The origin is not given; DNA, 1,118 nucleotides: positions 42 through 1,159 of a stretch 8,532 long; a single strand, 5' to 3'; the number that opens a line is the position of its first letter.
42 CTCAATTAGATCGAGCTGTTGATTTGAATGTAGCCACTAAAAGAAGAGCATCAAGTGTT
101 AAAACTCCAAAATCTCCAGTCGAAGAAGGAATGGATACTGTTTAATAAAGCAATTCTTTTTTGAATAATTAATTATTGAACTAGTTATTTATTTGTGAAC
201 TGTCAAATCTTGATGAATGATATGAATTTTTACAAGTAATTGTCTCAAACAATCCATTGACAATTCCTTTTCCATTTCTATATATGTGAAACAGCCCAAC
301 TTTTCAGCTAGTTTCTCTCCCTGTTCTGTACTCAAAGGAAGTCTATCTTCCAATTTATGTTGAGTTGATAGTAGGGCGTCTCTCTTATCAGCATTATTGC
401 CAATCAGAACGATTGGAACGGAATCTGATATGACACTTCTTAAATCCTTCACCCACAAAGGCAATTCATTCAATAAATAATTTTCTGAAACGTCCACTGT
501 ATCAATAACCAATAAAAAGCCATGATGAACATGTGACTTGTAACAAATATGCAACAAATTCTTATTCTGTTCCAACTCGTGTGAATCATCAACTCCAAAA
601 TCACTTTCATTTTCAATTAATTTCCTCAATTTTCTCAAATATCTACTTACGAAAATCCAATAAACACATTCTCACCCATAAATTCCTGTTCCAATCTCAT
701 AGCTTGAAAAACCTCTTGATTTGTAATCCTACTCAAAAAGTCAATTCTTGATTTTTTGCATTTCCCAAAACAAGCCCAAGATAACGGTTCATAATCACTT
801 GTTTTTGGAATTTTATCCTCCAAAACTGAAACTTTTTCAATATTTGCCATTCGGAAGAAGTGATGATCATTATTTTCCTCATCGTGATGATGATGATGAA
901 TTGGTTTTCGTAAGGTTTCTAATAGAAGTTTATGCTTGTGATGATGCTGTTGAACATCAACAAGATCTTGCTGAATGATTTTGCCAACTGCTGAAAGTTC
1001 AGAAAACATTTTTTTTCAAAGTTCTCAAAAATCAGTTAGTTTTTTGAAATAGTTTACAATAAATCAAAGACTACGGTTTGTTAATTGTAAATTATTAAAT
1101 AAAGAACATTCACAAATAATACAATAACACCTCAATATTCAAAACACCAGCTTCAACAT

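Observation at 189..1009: Ras/Rab-fold protein with all nucleotide-binding motifs degenerate and a His-rich N-terminal extension (probable pseudo-GTPase)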

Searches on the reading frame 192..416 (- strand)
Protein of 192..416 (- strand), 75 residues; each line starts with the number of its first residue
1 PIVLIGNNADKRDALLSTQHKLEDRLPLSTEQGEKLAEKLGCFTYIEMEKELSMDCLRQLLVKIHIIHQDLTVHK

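Call 69: find_related_loci(query=A8, collection=metagenome_contigs, flank=3000)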
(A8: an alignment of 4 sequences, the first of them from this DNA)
Query A8 (75 aa) in metagenome_contigs; peptide patterns used: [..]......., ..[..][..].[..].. (x = any residue, [..] = any of these).
375 stretches matched a pattern; 2 encode a relative of the query (tblastn E <= 1e-3); 2 distinct loci.
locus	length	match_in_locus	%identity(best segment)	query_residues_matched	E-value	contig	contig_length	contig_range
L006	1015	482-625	40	1-47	2e-9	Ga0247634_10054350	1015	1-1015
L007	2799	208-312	40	1-47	1e-7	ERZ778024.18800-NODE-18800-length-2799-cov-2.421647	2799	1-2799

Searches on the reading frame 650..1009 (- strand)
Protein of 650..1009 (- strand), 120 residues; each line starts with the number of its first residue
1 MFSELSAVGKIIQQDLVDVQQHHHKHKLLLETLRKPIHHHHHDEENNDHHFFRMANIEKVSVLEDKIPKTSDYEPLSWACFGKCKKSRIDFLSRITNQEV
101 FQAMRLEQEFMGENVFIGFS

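Call 28: find_homologous_proteins(query=A4, max_evalue=10)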
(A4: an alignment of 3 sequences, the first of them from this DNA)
Query A4 (3 sequences) (120 aa, profile of the alignment): 2 proteins with E <= 10 among 278 candidates.
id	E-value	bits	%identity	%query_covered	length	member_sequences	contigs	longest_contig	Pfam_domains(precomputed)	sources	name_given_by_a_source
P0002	1.1e-81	291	66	100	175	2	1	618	-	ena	-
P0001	1.5e-60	222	100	100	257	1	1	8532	PF00071.29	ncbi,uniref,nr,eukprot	ncbi:predicted protein [Naegleria gruberi]|uniref:Predicted protein n=1 Tax=Naegleria gruberi TaxID=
